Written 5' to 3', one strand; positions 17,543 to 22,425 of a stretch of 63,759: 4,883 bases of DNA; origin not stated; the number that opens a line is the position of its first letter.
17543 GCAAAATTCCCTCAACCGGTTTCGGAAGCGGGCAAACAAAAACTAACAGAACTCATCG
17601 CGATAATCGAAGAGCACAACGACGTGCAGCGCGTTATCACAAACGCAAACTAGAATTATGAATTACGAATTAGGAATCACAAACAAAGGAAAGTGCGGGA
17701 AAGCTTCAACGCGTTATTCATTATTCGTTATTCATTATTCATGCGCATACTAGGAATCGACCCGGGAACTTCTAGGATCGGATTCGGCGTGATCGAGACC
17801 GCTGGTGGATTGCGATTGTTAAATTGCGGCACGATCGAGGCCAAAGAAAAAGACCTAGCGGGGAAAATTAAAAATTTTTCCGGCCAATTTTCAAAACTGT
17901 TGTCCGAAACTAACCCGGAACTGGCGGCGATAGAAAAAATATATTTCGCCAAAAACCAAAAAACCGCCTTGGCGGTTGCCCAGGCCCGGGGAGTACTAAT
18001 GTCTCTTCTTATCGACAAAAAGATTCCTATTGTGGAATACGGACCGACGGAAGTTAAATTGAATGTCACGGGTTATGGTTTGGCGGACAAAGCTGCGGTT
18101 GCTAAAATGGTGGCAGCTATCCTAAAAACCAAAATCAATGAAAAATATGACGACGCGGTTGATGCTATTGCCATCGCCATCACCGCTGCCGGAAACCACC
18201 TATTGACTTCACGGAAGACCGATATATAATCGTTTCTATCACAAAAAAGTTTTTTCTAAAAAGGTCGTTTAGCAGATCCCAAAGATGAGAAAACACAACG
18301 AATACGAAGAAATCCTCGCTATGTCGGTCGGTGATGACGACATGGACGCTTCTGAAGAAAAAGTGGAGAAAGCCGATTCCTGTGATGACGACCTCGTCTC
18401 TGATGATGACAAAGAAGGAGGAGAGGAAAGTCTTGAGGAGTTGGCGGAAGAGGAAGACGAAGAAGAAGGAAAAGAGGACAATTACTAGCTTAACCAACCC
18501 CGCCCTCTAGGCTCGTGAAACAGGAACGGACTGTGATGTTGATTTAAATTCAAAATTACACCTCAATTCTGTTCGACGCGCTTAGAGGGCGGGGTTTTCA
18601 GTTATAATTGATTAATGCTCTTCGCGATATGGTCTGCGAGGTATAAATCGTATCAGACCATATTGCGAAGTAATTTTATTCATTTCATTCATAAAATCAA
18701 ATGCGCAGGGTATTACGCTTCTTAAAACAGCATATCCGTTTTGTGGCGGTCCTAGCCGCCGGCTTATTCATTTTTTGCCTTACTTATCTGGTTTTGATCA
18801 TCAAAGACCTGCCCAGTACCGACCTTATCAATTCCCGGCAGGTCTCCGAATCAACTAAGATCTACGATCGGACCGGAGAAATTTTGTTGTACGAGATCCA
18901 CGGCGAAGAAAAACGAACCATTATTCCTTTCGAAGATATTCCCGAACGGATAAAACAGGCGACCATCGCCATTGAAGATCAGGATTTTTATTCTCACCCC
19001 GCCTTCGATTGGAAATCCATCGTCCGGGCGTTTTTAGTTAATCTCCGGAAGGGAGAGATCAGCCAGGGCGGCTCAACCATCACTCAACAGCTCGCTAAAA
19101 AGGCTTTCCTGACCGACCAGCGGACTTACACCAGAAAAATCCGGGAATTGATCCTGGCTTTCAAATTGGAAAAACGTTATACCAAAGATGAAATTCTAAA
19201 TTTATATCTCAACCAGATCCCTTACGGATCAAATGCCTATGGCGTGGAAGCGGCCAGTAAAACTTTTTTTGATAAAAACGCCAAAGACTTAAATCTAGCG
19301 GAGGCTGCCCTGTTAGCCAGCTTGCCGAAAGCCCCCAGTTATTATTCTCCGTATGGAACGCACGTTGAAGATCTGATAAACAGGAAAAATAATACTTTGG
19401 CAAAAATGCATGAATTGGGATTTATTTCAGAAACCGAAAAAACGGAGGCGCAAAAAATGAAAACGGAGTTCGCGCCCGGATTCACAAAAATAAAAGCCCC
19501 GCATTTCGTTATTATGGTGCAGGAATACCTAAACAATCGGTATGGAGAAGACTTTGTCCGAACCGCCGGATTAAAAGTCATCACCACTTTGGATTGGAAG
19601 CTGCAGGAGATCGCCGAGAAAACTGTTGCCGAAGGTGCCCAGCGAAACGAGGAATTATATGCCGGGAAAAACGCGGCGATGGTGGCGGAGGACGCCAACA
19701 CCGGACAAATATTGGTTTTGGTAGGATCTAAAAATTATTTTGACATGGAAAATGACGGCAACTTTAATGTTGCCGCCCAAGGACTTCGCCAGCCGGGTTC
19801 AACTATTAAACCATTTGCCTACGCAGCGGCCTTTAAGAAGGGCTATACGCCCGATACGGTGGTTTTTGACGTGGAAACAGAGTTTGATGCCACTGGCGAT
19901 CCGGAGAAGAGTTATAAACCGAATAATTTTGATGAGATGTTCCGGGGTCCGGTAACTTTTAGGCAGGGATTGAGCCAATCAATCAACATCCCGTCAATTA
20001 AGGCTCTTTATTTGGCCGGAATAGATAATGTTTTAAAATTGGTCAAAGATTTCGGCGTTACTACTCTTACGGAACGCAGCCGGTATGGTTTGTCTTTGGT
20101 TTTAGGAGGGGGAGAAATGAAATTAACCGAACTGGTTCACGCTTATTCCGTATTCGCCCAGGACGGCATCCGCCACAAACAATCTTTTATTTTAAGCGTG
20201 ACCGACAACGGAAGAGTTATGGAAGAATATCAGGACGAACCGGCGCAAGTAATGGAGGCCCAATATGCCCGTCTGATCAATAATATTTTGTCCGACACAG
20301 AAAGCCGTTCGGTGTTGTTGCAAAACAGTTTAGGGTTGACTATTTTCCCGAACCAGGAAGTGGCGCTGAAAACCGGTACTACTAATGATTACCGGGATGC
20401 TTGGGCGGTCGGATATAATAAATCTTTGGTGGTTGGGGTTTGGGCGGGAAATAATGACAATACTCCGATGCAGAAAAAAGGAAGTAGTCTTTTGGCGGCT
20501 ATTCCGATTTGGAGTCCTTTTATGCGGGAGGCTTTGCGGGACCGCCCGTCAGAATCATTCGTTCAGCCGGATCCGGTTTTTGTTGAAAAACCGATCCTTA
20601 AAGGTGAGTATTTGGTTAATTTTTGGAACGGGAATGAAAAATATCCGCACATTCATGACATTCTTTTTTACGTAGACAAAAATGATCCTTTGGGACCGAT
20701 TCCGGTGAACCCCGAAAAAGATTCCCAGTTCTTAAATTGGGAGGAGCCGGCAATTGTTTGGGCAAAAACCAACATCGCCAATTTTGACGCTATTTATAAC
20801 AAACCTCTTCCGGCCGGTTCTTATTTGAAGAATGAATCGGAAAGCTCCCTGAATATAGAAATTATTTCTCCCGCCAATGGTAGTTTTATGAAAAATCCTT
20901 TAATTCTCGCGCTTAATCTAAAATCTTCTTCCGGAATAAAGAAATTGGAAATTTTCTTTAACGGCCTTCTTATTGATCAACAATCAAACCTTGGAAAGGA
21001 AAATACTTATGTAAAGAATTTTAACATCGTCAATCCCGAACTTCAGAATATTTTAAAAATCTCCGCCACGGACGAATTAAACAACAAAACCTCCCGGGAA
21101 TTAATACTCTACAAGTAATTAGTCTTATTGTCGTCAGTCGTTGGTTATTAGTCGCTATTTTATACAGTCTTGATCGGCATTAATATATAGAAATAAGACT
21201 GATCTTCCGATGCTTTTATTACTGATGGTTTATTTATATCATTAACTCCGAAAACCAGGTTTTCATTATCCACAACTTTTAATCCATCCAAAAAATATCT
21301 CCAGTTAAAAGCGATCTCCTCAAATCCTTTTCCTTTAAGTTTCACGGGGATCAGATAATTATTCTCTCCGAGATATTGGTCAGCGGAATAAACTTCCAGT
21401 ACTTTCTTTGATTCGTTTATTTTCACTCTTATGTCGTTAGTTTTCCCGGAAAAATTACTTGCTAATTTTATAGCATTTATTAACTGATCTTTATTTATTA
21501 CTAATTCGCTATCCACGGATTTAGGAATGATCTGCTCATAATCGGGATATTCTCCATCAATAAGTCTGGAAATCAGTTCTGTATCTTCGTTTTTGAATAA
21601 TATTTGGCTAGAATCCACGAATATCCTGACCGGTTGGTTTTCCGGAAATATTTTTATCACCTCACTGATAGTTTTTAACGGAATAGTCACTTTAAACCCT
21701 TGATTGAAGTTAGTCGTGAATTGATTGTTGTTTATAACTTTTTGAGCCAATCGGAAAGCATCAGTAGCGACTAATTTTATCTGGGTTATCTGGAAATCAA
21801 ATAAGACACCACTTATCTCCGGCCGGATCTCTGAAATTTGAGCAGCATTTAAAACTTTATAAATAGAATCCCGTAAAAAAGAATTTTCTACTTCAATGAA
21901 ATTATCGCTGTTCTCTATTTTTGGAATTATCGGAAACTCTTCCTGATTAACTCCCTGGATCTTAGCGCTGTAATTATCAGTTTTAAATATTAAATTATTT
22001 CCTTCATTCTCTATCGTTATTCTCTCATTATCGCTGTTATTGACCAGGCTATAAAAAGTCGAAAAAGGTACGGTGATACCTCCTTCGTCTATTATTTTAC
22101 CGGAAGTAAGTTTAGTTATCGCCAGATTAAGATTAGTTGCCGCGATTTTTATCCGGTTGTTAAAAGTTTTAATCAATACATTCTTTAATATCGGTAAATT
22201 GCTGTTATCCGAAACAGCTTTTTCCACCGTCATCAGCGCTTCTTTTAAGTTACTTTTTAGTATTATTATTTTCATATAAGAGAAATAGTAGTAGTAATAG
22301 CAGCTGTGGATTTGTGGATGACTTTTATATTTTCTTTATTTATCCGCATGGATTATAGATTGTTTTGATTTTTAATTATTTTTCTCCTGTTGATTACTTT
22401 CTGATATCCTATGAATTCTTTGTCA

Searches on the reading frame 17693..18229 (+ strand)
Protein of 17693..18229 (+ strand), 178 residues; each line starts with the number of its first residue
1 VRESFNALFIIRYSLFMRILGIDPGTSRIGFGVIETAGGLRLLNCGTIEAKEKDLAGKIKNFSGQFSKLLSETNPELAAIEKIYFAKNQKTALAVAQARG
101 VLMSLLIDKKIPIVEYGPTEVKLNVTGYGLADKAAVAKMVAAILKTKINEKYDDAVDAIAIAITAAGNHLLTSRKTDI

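Call 54: search_protein_families(library=pfam, proteins=[window:17693-18229:+], max_evalue=0.001)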
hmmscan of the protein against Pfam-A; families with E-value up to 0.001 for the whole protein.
window:17693-18229:+ (178 aa): 1 family
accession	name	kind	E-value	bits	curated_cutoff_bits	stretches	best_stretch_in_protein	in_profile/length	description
PF02075.23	RuvC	-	1.4e-39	135.8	22.2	1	19-164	1-147/148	Crossover junction endodeoxyribonuclease RuvC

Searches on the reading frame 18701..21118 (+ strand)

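Call 54: search_protein_families(library=pfam, proteins=[window:18701-21118:+], max_evalue=0.001)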
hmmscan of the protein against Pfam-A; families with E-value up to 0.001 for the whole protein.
window:18701-21118:+ (805 aa): 2 families
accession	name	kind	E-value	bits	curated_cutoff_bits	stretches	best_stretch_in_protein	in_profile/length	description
PF00912.28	Transgly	-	4.7e-66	222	27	1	63-237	5-178/178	Transglycosylase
PF00905.27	Transpeptidase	-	2.5e-24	86.5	22.1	1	326-591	2-283/299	Penicillin binding protein transpeptidase domain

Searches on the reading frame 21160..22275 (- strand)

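Call 54: search_protein_families(library=pfam, proteins=[window:21160-22275:-], max_evalue=0.001)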
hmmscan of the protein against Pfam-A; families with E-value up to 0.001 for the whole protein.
window:21160-22275:- (371 aa): 3 families
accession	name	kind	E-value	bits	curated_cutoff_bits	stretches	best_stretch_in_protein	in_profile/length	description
PF02767.21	DNA_pol3_beta_2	-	2.4e-27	95.9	27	2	129-245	2-116/116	DNA polymerase III beta subunit, central domain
PF00712.24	DNA_pol3_beta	-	3.1e-20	72.9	24.4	2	1-118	1-120/120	DNA polymerase III beta subunit, N-terminal domain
PF02768.20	DNA_pol3_beta_3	-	4.7e-17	62.4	27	1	248-368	2-120/121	DNA polymerase III beta subunit, C-terminal domain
